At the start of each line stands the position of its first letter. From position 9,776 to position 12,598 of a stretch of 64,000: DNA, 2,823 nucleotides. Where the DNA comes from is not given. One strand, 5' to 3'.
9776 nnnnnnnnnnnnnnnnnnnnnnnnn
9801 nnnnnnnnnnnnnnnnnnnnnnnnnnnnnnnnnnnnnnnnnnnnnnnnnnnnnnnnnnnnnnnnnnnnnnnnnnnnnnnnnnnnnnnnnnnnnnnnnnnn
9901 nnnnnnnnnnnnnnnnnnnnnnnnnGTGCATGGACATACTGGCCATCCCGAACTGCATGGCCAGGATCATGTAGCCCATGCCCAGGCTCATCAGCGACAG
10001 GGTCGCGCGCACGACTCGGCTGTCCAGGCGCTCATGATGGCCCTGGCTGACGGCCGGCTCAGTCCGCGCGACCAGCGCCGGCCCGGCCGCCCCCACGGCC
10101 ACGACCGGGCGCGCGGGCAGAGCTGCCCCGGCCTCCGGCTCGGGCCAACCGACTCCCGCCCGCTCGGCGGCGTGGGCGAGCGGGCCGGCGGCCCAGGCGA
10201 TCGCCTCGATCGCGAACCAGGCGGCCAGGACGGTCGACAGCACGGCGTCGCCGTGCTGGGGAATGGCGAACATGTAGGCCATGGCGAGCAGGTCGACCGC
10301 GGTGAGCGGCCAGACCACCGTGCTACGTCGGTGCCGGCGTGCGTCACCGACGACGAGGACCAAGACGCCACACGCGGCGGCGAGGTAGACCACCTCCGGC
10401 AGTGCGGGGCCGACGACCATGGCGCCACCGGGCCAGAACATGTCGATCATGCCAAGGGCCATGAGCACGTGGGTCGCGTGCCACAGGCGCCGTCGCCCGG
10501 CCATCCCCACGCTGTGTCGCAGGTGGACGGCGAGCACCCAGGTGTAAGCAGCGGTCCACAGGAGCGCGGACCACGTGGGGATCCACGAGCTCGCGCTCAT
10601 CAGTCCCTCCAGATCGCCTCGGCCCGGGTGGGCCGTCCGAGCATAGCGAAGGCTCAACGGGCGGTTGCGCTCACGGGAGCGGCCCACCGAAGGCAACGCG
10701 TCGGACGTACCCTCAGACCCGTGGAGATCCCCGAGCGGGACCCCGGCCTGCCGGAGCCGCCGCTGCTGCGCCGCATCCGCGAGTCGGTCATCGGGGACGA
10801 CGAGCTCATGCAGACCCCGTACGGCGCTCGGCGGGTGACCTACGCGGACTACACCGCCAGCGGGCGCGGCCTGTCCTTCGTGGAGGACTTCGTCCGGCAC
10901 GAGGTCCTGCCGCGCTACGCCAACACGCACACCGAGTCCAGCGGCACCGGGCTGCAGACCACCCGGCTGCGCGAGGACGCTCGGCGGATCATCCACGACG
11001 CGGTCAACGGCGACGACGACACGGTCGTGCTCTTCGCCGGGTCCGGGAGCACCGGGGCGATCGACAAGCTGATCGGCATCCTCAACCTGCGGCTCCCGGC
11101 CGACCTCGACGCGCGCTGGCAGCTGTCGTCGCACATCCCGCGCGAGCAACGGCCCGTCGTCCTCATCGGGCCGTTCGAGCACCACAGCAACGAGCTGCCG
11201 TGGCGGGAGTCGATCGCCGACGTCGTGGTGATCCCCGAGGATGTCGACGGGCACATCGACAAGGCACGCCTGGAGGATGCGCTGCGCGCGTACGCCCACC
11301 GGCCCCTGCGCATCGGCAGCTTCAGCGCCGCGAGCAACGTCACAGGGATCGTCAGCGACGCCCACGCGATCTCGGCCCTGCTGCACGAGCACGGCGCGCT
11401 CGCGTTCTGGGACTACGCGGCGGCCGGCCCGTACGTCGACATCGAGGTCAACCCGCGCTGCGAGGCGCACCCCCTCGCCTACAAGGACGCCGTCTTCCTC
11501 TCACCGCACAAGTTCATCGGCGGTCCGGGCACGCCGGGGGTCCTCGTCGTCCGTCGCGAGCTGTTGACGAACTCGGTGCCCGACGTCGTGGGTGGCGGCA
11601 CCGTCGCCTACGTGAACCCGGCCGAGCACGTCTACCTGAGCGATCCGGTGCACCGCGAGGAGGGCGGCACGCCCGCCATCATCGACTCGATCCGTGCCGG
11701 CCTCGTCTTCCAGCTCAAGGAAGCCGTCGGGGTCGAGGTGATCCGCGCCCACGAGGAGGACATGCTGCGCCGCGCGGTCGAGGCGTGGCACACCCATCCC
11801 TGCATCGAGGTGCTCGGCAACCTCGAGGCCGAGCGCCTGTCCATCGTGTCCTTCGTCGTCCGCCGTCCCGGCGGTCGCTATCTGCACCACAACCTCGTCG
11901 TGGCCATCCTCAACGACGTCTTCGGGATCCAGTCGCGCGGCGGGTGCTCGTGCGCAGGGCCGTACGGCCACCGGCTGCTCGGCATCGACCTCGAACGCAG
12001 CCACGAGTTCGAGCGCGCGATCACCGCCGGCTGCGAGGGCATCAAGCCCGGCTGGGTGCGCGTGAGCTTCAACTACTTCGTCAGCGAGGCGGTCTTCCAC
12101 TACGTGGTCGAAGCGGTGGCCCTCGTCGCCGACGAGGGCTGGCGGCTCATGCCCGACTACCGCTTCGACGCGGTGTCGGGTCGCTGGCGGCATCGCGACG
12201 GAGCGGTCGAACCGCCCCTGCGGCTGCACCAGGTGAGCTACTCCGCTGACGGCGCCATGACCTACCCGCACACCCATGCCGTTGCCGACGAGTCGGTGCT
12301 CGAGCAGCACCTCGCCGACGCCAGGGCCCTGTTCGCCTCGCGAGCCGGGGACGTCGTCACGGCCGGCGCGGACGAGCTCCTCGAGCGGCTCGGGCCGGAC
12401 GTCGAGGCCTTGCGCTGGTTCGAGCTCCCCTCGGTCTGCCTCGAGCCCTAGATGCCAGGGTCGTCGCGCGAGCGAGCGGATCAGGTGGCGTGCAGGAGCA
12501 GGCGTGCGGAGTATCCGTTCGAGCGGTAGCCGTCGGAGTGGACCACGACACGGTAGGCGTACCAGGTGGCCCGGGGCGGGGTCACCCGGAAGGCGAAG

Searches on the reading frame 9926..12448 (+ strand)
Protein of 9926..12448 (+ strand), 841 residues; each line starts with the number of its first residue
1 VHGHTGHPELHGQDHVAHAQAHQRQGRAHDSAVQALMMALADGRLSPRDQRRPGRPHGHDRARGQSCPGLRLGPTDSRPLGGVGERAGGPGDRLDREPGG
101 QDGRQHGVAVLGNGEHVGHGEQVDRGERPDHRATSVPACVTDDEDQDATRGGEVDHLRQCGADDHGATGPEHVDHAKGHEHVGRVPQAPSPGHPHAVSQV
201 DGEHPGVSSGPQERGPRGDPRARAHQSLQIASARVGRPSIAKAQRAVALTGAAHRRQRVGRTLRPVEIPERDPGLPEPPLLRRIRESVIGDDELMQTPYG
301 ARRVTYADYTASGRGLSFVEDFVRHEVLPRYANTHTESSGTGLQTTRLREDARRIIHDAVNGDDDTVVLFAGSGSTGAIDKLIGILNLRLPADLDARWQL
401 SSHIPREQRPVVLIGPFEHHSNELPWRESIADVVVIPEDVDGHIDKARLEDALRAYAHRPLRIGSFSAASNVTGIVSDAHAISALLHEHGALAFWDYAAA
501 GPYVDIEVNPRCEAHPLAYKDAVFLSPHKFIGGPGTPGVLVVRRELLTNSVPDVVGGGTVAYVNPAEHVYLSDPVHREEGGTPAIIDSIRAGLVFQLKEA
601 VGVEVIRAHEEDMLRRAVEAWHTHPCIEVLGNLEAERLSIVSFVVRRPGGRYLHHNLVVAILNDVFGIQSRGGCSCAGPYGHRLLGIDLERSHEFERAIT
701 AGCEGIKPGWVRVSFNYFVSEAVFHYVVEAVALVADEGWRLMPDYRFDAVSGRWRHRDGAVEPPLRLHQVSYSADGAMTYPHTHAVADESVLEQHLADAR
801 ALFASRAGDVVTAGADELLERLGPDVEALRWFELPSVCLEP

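Call 7: search_protein_families(library=pfam, proteins=[window:9926-12448:+])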
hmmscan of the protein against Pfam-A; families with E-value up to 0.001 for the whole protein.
window:9926-12448:+ (841 aa): 1 family
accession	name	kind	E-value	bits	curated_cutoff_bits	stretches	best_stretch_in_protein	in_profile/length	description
PF00266.25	Aminotran_5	-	1.1e-35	123.8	21.5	1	306-715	2-359/371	Aminotransferase class-V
